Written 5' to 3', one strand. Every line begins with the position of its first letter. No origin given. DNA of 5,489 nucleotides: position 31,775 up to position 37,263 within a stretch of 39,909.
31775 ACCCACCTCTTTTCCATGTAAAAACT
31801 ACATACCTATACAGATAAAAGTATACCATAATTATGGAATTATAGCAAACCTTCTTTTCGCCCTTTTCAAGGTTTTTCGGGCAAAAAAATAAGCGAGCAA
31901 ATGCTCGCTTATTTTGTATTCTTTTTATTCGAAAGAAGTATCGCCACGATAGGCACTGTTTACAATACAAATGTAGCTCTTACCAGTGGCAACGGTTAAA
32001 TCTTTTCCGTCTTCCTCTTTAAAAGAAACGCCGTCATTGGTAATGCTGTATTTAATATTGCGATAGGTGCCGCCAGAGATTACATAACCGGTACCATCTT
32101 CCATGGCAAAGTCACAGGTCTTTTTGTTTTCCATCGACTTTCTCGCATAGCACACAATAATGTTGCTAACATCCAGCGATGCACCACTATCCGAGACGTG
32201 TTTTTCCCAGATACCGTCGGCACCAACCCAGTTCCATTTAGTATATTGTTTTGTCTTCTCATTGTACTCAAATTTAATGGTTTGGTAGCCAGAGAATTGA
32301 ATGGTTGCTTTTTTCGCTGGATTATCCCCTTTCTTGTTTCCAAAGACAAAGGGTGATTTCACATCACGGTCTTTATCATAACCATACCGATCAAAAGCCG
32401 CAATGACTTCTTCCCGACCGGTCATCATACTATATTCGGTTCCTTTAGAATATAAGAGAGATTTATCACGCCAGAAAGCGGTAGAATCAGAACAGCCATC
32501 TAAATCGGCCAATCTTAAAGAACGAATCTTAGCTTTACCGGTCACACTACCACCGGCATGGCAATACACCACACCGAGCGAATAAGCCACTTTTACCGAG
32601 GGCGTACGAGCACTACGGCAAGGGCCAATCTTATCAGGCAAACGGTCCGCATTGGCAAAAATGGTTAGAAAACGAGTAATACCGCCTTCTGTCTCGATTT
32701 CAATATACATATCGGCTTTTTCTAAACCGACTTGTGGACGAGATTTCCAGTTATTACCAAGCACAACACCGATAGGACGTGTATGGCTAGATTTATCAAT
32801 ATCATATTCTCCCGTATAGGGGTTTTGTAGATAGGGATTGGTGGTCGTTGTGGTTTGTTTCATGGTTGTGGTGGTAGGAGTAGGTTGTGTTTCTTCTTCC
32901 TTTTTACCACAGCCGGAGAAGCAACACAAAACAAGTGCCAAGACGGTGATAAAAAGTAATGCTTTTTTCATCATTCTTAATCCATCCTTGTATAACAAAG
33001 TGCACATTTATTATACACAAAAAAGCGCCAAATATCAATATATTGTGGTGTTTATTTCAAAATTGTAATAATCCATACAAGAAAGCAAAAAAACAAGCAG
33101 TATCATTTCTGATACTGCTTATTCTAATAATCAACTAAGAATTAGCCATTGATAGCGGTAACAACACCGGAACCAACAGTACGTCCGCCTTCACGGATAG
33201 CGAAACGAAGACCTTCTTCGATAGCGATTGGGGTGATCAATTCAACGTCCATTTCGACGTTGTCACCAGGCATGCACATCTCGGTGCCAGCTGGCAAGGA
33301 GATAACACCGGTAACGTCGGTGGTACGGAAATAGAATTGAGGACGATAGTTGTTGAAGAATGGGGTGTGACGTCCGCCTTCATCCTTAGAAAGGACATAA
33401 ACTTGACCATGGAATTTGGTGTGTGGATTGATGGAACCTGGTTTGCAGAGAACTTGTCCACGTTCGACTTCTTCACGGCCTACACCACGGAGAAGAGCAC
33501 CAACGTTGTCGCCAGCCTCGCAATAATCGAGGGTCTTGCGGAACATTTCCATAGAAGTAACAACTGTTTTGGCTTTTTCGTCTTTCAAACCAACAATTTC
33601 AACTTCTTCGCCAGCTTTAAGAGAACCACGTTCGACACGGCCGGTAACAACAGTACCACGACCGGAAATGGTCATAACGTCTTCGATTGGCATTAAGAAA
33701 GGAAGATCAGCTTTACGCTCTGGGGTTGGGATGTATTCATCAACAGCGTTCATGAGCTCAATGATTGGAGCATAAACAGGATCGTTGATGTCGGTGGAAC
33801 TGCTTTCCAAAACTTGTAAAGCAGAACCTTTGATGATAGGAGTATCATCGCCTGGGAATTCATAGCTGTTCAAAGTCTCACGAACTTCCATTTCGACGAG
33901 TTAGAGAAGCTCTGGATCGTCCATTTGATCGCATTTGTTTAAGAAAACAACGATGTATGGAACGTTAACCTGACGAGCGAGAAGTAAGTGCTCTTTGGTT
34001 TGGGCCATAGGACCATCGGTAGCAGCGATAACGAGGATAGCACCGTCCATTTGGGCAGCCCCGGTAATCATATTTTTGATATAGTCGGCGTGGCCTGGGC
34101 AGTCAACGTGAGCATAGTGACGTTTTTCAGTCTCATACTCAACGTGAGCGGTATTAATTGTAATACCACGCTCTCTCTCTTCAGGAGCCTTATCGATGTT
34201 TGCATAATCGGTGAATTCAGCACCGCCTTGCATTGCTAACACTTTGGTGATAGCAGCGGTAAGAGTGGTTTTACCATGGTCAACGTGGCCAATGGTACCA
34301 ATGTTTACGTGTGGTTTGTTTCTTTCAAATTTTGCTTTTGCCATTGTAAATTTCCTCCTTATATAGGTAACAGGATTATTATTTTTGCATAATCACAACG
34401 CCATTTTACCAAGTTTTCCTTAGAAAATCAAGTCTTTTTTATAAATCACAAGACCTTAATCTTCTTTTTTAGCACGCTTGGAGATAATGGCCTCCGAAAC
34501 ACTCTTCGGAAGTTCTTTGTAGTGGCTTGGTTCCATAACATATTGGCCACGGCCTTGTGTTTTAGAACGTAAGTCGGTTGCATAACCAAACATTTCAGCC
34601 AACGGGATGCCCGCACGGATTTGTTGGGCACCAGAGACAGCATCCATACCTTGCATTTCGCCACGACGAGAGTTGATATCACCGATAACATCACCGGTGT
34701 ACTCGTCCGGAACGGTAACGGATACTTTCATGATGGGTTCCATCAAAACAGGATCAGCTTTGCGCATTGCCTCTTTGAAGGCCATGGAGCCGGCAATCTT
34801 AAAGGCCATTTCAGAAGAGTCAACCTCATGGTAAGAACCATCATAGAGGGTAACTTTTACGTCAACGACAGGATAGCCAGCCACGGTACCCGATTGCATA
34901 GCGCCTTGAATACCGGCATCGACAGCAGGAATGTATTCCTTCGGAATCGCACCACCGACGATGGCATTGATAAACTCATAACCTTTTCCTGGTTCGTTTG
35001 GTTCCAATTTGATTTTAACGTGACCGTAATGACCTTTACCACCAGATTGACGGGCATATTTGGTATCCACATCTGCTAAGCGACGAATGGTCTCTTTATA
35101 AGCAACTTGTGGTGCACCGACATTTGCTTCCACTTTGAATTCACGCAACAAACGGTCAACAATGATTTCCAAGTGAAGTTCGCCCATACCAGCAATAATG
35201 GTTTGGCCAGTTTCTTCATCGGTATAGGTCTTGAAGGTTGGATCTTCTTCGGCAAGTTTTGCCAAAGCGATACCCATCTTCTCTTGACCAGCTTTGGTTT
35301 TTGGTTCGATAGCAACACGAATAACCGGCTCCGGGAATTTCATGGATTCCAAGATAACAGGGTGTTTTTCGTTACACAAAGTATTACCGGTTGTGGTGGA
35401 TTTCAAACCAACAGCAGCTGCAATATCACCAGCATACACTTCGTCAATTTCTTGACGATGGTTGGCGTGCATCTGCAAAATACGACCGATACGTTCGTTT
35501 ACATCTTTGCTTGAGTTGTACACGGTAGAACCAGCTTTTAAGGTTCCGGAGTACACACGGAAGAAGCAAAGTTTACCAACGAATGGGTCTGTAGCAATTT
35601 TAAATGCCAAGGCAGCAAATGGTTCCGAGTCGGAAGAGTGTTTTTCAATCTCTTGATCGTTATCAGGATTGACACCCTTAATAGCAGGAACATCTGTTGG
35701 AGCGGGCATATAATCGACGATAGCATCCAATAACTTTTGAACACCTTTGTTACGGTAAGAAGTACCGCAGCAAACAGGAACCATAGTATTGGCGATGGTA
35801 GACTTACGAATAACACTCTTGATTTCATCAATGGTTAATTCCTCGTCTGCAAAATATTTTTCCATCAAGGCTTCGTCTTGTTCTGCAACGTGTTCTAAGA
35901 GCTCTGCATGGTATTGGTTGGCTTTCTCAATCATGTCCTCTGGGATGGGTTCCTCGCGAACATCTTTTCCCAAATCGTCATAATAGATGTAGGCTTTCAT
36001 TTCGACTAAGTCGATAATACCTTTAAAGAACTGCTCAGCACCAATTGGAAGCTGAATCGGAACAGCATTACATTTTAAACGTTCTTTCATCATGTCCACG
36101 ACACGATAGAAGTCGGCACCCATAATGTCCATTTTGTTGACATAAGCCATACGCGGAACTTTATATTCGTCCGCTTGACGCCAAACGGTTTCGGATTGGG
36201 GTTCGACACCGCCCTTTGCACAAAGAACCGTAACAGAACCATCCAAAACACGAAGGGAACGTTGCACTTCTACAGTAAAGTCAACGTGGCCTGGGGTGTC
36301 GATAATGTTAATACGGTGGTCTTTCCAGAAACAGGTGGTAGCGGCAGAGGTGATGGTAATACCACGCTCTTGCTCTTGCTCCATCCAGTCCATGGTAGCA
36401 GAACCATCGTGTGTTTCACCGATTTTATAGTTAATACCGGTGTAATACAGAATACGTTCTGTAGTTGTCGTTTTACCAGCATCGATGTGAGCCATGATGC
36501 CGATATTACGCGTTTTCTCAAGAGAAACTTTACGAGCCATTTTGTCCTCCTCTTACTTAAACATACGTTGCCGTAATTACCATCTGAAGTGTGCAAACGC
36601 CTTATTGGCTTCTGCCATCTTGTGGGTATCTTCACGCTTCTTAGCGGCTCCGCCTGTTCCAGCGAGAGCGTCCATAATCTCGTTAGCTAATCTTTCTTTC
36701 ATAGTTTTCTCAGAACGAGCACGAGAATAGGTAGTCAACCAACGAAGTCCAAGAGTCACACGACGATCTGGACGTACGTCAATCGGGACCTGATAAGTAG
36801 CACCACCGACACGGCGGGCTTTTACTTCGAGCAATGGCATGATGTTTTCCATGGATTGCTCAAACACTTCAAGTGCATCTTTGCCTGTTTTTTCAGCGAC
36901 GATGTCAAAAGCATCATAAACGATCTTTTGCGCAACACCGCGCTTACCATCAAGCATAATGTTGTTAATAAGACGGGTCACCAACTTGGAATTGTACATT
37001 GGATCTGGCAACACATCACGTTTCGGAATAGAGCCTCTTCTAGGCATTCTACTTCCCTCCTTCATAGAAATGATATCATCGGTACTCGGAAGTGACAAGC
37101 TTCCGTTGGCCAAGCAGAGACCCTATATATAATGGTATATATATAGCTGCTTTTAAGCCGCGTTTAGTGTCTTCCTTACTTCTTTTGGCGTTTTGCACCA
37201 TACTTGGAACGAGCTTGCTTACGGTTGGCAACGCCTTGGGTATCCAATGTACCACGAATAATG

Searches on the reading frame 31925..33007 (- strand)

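Call 57: search_protein_families(library=pfam, proteins=[window:31925-33007:-], max_evalue=0.00001)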
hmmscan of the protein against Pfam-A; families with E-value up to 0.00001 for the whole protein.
window:31925-33007:- (360 aa): 2 families
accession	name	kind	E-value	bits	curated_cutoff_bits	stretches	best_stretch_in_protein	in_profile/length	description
PF11258.13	DUF3048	-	2.6e-32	112.5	25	1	65-210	2-147/148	Protein of unknown function (DUF3048) N-terminal domain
PF17479.7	DUF3048_C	-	6.9e-13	49.4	25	1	235-346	2-114/114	Protein of unknown function (DUF3048) C-terminal domain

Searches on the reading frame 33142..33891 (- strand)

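Call 57: search_protein_families(library=pfam, proteins=[window:33142-33891:-], max_evalue=0.00001)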
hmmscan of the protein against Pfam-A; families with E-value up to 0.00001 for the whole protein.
window:33142-33891:- (249 aa): 2 families
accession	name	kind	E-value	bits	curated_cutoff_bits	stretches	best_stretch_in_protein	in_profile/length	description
PF03143.23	GTP_EFTU_D3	-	5.3e-39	133.2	27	1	153-247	1-105/106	Elongation factor Tu C-terminal domain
PF03144.31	GTP_EFTU_D2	-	4.2e-20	72.4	30.3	1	79-149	1-73/73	Elongation factor Tu domain 2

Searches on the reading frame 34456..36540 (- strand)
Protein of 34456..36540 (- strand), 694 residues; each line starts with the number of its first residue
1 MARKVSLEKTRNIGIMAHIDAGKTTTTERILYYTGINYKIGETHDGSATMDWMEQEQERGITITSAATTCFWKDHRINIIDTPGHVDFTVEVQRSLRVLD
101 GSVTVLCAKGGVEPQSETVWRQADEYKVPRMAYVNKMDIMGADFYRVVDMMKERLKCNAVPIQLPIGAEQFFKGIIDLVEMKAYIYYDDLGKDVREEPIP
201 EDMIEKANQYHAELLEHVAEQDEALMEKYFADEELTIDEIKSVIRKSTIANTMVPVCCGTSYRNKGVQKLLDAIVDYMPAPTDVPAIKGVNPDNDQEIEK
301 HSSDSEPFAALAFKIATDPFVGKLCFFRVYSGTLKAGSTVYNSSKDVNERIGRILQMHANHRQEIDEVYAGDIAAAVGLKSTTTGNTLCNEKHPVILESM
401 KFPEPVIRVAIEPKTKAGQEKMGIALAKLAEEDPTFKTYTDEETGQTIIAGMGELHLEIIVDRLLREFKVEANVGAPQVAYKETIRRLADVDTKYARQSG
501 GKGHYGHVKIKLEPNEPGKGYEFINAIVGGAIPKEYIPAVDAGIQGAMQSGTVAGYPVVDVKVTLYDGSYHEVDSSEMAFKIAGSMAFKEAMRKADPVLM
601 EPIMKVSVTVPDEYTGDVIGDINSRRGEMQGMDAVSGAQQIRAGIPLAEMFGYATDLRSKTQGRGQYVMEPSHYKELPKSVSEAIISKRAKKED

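Call 57: search_protein_families(library=pfam, proteins=[window:34456-36540:-], max_evalue=0.00001)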
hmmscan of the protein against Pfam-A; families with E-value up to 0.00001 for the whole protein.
window:34456-36540:- (694 aa): 6 families
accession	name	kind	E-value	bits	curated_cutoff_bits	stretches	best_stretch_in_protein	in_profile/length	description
PF00009.33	GTP_EFTU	-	1.4e-64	217.6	26.5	1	9-279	2-187/188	Elongation factor Tu GTP binding domain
PF03764.24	EFG_IV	-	4.7e-50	168.8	24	1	477-595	1-120/121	Elongation factor G, domain IV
PF14492.12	EFG_III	-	2.5e-33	114.4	27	1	402-475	1-74/75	Elongation Factor G, domain III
PF00679.30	EFG_C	-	3.9e-30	104.2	27.9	1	598-683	1-87/89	Elongation factor G C-terminus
PF03144.31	GTP_EFTU_D2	-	1.4e-18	67.5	30.3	1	322-389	1-73/73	Elongation factor Tu domain 2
PF22042.2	EF-G_D2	-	2.9e-17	63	27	1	307-390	1-83/84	Elongation factor G domain 2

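Call 79: find_homologous_proteins(query=window:34456-36540:-, max_evalue=1e-100)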
Query window:34456-36540:- (694 aa): 8000 proteins with E <= 1e-100 among 8000 candidates; the best 120 are listed.
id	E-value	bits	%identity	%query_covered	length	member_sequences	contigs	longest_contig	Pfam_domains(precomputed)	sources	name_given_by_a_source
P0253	0.0e+0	1567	100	100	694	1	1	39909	PF00679.31,PF14492.13,PF00009.34,PF03764.25,PF16658.12,PF03144.32,PF22042.3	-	-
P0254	0.0e+0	1453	92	100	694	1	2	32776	PF00679.31,PF14492.13,PF00009.34,PF03764.25,PF16658.12,PF03144.32,PF22042.3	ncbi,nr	ncbi:MAG: elongation factor G [Clostridia bacterium]|nr:elongation factor G [Clostridia bacterium]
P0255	0.0e+0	1450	92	100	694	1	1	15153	PF00679.31,PF14492.13,PF00009.34,PF03764.25,PF16658.12,PF03144.32,PF22042.3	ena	-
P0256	0.0e+0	1450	92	100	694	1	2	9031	PF00679.31,PF14492.13,PF00009.34,PF03764.25,PF16658.12,PF03144.32,PF22042.3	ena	-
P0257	0.0e+0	1449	92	100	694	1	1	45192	PF00679.31,PF14492.13,PF00009.34,PF03764.25,PF16658.12,PF03144.32,PF22042.3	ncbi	-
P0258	0.0e+0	1448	92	100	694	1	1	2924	PF00679.31,PF14492.13,PF00009.34,PF03764.25,PF16658.12,PF03144.32,PF22042.3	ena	-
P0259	0.0e+0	1447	92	100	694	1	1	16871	PF00679.31,PF14492.13,PF00009.34,PF03764.25,PF16658.12,PF03144.32,PF22042.3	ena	-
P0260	0.0e+0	1447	92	100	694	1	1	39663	PF00679.31,PF14492.13,PF00009.34,PF03764.25,PF16658.12,PF03144.32,PF22042.3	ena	-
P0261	0.0e+0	1447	92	100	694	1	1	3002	PF00679.31,PF14492.13,PF00009.34,PF03764.25,PF16658.12,PF03144.32,PF22042.3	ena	-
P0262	0.0e+0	1445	92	100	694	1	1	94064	PF00679.31,PF14492.13,PF00009.34,PF03764.25,PF16658.12,PF03144.32,PF22042.3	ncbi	-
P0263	0.0e+0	1445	91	100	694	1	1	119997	PF00679.31,PF14492.13,PF00009.34,PF03764.25,PF16658.12,PF03144.32,PF22042.3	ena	-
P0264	0.0e+0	1445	91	100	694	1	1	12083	PF00679.31,PF14492.13,PF00009.34,PF03764.25,PF16658.12,PF03144.32,PF22042.3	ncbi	-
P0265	0.0e+0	1442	91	100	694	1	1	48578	PF00679.31,PF14492.13,PF00009.34,PF03764.25,PF16658.12,PF03144.32,PF22042.3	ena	-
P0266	0.0e+0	1442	91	100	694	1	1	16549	PF00679.31,PF14492.13,PF00009.34,PF03764.25,PF16658.12,PF03144.32,PF22042.3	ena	-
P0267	0.0e+0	1441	91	100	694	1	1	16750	PF00679.31,PF14492.13,PF00009.34,PF03764.25,PF16658.12,PF03144.32,PF22042.3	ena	-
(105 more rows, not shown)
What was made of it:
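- On Anchoring scaffoldin: The C-terminus lies beyond the contig end (call 79).
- By EF-G, the organism falls near Acutalibacteraceae/Anaeromassilibacillus (call 79). The C-terminus here is unknown (call 79). The contig ends inside the array (call 79).
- Tried and rejected: The EF-G search then showed that the window is the complete contig (call 79).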

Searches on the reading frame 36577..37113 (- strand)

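Call 57: search_protein_families(library=pfam, proteins=[window:36577-37113:-], max_evalue=0.00001)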
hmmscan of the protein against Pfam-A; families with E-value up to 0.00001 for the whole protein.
window:36577-37113:- (178 aa): 1 family
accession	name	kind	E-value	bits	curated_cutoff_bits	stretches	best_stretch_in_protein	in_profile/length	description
PF00177.27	Ribosomal_S7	-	1.6e-67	226.2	24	1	24-171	1-148/148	Ribosomal protein S7p/S5e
